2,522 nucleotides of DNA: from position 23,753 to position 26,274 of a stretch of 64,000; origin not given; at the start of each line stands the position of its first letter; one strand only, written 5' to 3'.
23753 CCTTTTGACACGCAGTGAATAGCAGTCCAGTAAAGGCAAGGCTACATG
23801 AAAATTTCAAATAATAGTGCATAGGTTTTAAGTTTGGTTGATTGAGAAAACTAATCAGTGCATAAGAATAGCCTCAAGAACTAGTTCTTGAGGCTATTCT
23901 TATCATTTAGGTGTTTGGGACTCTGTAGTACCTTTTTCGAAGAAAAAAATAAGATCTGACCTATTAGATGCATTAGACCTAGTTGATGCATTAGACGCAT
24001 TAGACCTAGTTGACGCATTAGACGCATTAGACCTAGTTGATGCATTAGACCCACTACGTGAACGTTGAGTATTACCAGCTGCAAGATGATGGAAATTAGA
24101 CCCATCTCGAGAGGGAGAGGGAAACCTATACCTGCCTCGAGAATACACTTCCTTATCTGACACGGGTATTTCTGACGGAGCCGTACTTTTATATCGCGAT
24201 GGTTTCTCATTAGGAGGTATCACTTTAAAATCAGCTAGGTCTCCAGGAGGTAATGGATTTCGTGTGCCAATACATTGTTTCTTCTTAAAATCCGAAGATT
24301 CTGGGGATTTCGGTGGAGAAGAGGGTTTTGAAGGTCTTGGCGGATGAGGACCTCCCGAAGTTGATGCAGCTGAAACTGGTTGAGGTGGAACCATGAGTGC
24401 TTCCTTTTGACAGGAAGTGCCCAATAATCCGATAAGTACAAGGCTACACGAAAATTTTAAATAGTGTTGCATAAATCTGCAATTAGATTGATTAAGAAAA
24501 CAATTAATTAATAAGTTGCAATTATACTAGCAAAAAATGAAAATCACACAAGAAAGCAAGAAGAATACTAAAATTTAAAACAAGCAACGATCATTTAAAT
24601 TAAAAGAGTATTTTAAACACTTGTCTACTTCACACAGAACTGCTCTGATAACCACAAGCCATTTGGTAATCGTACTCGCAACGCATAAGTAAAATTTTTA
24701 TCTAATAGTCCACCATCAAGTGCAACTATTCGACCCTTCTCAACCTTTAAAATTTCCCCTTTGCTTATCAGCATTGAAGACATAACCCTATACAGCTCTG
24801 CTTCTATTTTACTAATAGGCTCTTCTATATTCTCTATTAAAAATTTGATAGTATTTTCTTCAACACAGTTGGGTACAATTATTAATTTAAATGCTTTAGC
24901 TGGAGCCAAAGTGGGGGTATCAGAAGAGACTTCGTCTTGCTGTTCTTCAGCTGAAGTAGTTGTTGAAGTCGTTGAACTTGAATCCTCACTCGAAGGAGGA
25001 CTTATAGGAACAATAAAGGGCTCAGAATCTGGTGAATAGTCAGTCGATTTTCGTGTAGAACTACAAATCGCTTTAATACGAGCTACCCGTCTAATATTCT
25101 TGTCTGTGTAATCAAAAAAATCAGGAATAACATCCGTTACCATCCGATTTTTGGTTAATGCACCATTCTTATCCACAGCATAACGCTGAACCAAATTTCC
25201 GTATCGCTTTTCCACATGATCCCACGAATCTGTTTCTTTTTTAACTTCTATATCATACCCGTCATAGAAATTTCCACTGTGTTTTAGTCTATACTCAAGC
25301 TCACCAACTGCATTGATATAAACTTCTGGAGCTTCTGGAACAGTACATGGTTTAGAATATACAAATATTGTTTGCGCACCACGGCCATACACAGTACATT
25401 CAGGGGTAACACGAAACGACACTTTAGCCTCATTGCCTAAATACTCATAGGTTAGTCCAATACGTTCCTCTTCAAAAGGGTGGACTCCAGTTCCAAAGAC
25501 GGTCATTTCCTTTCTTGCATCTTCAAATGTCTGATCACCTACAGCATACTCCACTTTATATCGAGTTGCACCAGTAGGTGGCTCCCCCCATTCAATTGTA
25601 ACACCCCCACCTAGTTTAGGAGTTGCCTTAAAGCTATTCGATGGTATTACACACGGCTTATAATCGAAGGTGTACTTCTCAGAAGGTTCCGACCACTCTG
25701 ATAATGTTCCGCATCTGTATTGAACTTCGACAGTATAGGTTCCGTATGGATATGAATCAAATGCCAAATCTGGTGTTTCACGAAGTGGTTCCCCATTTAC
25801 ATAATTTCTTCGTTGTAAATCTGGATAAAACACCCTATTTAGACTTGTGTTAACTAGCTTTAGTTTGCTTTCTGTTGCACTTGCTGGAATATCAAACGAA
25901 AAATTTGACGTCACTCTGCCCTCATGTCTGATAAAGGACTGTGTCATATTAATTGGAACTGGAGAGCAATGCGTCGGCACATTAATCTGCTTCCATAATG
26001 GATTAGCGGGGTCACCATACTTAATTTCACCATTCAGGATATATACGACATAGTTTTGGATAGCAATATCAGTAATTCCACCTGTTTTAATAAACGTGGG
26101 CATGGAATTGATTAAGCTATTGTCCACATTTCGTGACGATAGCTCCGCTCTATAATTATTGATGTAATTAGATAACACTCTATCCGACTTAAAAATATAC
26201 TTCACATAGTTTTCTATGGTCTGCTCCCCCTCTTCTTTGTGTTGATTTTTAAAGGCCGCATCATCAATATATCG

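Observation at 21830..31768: Six-member cassette lipoprotein family: conserved ends, hypervariable low-complexity cores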

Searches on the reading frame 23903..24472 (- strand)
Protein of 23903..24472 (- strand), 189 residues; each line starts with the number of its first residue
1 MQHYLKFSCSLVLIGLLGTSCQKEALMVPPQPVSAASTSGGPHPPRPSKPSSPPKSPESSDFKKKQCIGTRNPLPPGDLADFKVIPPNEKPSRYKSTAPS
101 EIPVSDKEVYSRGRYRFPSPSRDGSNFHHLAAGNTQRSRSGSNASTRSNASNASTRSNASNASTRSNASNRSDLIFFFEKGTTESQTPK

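Call 5: search_protein_families(library=pfam, proteins=[window:23903-24472:-], max_evalue=0.1)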
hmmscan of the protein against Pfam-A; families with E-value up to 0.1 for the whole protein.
window:23903-24472:- (189 aa): 0 families

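Call 6: search_protein_families(library=ncbifam, proteins=[window:23903-24472:-], max_evalue=0.1)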
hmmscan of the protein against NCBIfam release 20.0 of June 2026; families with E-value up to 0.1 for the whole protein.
window:23903-24472:- (189 aa): 0 families

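Call 9: find_encoding_contigs(protein=window:23903-24472:-, flank=10000, max_places=6)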
Protein window:23903-24472:- (189 aa): 1 contig read that carries it; 1 place shown.
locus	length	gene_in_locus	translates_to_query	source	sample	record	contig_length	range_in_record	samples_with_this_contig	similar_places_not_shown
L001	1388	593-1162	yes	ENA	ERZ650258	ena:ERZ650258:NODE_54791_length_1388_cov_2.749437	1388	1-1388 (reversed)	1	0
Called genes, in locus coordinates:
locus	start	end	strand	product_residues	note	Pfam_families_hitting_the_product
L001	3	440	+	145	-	?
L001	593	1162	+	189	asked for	-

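Call 71: search_protein_families(library=padloc, proteins=[window:23903-24472:-], max_evalue=0.01)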
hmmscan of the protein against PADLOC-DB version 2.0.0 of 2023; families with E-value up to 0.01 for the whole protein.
window:23903-24472:- (189 aa): 0 families

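Call 72: search_protein_families(library=phrogs, proteins=[window:23903-24472:-], max_evalue=0.01)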
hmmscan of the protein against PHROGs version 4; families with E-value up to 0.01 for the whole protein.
window:23903-24472:- (189 aa): 0 families

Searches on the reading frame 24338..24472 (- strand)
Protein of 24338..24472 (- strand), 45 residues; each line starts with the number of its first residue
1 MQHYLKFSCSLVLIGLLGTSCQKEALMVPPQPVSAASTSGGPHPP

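Call 31: find_related_loci(query=A6, collection=genome_contigs, flank=10000)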
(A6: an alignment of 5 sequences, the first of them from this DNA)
Query A6 (45 aa) in genome_contigs; peptide patterns used: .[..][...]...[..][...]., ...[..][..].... (x = any residue, [..] = any of these).
19 stretches matched a pattern; 2 encode a relative of the query (tblastn E <= 1e-3); 2 distinct loci.
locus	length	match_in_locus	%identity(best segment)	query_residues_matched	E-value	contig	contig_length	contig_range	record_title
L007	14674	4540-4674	67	1-45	3e-17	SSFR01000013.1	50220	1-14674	MAG: Pedobacter sp. isolate Bin_56_2 c_000000140304, whole genome shotgun sequence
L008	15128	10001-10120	50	1-39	7e-6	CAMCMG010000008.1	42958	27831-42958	MAG: Sphingobacterium thalpophilum isolate MsE-30apr19-219 genome assembly, contig: MsE-30apr19-C1014, whole genome shot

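Call 60: find_related_loci(query=A6, collection=metagenome_contigs, flank=4000)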
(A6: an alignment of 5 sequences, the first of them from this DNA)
Query A6 (45 aa) in metagenome_contigs; peptide patterns used: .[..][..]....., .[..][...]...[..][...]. (x = any residue, [..] = any of these).
104 stretches matched a pattern; 1 encode a relative of the query (tblastn E <= 1e-3); 1 distinct loci.
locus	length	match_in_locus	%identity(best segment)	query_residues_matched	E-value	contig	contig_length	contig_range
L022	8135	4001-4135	67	1-45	7e-18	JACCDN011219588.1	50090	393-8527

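Call 83: find_related_loci(query=A6, collection=viral_contigs, flank=3000)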
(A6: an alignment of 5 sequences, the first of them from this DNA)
Query A6 (45 aa) in viral_contigs; peptide patterns used: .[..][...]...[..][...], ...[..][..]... (x = any residue, [..] = any of these).
68 stretches matched a pattern, but none encodes a relative of the query by tblastn (E <= 1e-3).
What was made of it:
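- One true locus among 185,579 species genomes and one in the JGI metagenomes; none in viral contigs (calls 31, 60, 83).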

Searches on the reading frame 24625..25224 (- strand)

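Call 81: search_protein_families(library=pfam, proteins=[window:24625-25224:-], max_evalue=5)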
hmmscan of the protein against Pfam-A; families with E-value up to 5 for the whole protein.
window:24625-25224:- (199 aa): 1 family
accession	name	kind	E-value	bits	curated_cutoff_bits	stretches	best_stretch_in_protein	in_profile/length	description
PF17461.7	DUF5423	-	0.28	10.4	25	1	41-102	204-265/348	Family of unknown function (DUF5423)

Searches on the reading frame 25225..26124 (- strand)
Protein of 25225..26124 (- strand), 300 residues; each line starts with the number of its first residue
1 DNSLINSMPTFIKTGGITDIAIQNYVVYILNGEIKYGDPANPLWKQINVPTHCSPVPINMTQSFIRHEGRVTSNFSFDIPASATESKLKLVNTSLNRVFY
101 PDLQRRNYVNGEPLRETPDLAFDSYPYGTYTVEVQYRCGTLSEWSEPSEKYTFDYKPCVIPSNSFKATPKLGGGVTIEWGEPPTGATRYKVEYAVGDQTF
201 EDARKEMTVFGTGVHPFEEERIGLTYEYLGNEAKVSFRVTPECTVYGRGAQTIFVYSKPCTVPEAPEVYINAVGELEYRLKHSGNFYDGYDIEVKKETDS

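Call 81: search_protein_families(library=pfam, proteins=[window:25225-26124:-], max_evalue=5)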
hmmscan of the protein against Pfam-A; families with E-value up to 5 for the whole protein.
window:25225-26124:- (300 aa): 1 family
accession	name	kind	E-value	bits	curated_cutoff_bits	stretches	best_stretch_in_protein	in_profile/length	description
PF18242.7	LupA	-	0.15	12.1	25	1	191-242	123-173/178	Legionella ubiquitin-specific protease A domain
